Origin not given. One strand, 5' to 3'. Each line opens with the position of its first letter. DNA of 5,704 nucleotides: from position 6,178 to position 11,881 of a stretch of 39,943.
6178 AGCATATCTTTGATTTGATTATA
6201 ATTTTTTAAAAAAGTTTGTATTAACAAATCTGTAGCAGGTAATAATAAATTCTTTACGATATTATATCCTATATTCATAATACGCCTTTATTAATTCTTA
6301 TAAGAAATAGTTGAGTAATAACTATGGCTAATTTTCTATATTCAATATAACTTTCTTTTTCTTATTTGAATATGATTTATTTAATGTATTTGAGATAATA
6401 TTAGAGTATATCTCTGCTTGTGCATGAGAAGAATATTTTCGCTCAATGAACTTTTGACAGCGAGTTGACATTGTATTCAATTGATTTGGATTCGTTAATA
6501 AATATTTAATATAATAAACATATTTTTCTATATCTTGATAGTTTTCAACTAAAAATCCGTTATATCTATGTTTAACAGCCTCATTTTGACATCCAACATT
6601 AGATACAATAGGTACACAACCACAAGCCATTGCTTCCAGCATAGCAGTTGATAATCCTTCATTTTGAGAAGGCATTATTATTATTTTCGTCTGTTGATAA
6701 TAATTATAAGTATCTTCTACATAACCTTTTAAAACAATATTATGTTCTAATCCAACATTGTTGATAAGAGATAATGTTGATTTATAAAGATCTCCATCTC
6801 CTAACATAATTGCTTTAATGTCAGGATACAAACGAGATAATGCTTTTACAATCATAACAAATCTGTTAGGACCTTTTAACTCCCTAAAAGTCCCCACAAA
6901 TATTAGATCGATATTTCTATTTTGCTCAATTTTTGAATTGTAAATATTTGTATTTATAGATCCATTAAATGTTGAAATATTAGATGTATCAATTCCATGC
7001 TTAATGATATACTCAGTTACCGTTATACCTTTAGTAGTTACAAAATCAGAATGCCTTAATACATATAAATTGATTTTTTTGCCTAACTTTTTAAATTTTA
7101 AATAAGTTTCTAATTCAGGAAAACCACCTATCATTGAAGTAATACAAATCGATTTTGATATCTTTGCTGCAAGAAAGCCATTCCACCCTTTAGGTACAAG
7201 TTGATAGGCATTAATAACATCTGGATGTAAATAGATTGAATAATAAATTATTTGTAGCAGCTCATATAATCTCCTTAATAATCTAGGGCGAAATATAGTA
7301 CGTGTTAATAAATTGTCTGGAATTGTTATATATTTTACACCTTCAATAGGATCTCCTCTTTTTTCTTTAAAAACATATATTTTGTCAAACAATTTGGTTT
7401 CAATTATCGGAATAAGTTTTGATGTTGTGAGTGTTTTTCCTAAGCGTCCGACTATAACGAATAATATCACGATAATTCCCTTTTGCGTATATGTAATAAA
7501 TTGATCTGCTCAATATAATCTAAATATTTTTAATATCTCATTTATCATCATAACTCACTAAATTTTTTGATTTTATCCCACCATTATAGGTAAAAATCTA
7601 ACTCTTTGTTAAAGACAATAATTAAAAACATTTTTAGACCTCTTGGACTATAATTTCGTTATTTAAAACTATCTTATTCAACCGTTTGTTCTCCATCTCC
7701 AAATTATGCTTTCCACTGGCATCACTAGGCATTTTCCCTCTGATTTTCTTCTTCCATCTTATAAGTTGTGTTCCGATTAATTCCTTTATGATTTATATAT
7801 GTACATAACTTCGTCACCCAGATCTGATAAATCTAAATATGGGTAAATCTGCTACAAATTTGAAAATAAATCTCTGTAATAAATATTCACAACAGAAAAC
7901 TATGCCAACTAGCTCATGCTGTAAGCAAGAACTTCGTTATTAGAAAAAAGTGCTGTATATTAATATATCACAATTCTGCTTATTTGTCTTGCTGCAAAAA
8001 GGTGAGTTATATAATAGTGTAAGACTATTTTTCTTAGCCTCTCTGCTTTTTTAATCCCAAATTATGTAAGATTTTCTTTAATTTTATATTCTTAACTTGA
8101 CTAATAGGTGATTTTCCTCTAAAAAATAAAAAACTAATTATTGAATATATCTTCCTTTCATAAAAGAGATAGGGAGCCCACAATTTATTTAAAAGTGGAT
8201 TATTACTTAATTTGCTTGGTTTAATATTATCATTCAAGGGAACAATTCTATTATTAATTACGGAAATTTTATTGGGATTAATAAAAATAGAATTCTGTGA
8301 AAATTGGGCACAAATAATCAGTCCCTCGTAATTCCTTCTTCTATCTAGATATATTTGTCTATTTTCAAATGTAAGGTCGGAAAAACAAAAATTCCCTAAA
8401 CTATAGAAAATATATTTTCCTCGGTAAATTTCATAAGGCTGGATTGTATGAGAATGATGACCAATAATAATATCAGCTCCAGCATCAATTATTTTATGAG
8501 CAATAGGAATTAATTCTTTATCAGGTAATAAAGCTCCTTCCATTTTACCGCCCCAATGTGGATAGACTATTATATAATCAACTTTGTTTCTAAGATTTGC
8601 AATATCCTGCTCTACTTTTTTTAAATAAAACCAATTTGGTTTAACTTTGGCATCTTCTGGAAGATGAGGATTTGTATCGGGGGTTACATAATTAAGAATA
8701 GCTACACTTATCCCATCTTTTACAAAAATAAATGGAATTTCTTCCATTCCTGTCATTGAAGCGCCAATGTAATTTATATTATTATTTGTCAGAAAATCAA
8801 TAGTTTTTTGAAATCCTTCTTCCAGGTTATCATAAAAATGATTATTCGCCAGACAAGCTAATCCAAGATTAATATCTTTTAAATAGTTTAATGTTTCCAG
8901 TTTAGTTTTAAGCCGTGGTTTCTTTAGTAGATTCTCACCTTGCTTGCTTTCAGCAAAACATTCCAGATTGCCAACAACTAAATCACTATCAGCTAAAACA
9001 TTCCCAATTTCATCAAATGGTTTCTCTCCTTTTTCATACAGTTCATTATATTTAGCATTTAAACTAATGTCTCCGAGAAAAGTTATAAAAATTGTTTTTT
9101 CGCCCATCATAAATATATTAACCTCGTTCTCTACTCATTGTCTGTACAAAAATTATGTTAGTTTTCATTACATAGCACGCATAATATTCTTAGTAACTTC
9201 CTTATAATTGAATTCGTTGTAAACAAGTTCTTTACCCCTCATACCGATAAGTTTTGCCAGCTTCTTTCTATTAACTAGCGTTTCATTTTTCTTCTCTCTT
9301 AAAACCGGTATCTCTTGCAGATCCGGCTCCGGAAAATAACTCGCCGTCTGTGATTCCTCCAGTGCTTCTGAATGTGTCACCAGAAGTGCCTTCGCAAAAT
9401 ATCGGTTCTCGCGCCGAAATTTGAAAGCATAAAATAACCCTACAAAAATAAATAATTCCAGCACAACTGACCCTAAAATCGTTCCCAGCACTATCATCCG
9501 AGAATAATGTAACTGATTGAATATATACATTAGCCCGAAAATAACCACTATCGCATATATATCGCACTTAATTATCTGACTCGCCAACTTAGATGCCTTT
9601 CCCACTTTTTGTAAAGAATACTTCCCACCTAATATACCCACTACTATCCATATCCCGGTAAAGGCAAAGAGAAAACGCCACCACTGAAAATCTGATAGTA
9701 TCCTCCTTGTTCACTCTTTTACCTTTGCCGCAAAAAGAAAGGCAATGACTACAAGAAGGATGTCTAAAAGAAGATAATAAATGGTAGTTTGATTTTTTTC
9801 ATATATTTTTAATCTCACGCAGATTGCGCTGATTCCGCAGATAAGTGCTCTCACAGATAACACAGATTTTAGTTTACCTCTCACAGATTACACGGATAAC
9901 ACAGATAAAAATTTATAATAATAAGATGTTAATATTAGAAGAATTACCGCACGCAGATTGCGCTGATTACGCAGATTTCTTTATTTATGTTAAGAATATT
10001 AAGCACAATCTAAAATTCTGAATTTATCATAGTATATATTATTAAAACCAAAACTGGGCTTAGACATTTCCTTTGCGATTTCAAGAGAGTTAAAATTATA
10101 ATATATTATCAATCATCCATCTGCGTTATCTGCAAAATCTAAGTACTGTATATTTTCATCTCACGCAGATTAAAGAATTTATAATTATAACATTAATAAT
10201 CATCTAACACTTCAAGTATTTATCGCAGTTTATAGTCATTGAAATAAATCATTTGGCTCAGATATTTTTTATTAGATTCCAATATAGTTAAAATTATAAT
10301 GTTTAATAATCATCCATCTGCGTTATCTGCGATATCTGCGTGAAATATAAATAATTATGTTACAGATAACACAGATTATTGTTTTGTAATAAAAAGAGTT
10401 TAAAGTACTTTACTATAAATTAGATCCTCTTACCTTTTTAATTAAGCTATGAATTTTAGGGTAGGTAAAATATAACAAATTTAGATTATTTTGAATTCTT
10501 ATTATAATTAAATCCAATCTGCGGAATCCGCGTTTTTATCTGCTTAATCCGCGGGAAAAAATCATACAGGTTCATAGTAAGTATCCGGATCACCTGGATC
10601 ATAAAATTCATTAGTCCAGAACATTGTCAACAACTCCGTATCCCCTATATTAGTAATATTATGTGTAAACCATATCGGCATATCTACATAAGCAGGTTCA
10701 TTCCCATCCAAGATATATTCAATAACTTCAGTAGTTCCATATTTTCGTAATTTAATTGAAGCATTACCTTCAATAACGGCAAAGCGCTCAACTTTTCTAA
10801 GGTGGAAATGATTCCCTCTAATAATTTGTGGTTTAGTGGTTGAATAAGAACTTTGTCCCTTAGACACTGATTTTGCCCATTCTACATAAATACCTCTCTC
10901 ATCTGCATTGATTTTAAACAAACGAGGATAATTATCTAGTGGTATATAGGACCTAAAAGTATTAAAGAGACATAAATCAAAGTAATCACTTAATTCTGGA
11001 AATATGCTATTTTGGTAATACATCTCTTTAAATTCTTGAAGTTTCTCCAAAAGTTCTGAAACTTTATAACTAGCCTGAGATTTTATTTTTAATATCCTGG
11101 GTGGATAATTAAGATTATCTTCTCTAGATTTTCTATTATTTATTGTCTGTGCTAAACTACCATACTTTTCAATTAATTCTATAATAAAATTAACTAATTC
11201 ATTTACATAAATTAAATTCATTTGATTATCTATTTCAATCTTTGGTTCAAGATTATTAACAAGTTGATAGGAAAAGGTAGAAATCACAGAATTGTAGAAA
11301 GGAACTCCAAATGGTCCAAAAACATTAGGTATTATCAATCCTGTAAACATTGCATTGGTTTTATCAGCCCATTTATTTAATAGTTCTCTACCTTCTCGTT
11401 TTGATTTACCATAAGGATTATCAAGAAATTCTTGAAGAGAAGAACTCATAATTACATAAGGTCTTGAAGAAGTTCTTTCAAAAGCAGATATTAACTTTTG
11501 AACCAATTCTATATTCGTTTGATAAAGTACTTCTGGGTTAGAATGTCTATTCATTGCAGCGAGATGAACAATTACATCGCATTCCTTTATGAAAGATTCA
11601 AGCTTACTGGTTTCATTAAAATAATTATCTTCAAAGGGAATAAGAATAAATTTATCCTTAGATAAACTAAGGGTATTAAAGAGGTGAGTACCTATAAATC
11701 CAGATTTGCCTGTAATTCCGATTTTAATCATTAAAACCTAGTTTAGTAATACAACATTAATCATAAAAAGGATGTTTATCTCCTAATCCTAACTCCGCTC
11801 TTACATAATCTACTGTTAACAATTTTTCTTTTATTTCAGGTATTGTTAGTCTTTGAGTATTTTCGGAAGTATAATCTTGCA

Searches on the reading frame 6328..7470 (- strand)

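Call 90: search_protein_families(library=pfam, proteins=[window:6328-7470:-], max_evalue=0.00001)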
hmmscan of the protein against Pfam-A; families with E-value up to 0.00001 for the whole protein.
window:6328-7470:- (380 aa): 3 families
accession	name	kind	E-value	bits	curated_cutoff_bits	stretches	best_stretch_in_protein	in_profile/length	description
PF00534.26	Glycos_transf_1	-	4e-33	114.8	26.4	1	183-337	12-168/172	Glycosyl transferases group 1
PF13692.12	Glyco_trans_1_4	-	4.5e-25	89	27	1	188-327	3-142/142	Glycosyl transferases group 1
PF13524.12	Glyco_trans_1_2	-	7.2e-07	29.7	25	1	207-353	5-140/144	Glycosyl transferase-like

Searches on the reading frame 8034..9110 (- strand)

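Call 90: search_protein_families(library=pfam, proteins=[window:8034-9110:-], max_evalue=0.00001)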
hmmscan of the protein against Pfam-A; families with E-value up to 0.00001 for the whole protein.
window:8034-9110:- (358 aa): 1 family
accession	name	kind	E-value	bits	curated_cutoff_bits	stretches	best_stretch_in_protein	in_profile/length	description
PF09587.15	PGA_cap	-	1.7e-54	185.4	27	1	9-243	2-253/255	Bacterial capsule synthesis protein PGA_cap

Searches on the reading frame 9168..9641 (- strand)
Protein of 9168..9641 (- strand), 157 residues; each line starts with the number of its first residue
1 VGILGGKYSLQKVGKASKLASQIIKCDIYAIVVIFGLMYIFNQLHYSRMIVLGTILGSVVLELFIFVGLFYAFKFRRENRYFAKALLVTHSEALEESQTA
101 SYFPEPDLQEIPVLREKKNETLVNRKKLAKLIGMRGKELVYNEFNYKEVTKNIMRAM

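Call 12: search_protein_families(library=ncbifam, proteins=[window:9168-9641:-])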
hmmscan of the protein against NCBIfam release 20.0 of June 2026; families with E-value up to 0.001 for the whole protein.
window:9168-9641:- (157 aa): 0 families

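Call 86: search_protein_families(library=pfam, proteins=[window:9168-9641:-], max_evalue=0.01)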
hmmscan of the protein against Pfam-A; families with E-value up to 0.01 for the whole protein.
window:9168-9641:- (157 aa): 1 family
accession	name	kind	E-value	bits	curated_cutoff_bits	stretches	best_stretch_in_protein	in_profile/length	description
PF13727.12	CoA_binding_3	-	9.1e-05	23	25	1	6-96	4-94/175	CoA-binding domain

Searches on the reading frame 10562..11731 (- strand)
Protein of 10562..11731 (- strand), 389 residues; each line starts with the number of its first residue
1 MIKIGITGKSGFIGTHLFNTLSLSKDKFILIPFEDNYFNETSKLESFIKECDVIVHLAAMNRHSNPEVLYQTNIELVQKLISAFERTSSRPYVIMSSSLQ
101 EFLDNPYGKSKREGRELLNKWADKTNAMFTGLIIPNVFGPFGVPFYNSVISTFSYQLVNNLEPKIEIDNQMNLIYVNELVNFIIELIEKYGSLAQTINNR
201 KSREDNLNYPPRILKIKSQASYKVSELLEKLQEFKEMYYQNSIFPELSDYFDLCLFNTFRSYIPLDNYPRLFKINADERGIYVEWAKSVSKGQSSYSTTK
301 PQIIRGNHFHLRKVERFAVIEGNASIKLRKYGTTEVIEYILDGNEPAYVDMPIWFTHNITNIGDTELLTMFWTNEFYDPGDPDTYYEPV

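Call 90: search_protein_families(library=pfam, proteins=[window:10562-11731:-], max_evalue=0.00001)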
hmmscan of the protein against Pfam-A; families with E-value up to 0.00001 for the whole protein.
window:10562-11731:- (389 aa): 2 families
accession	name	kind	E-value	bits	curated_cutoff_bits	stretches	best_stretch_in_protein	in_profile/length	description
PF14667.12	Polysacc_synt_C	-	8.3e-45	151.9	28.7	1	275-385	1-111/111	Polysaccharide biosynthesis C-terminal domain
PF01370.27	Epimerase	-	5.7e-18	65.6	20.9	1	6-191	3-229/240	NAD dependent epimerase/dehydratase family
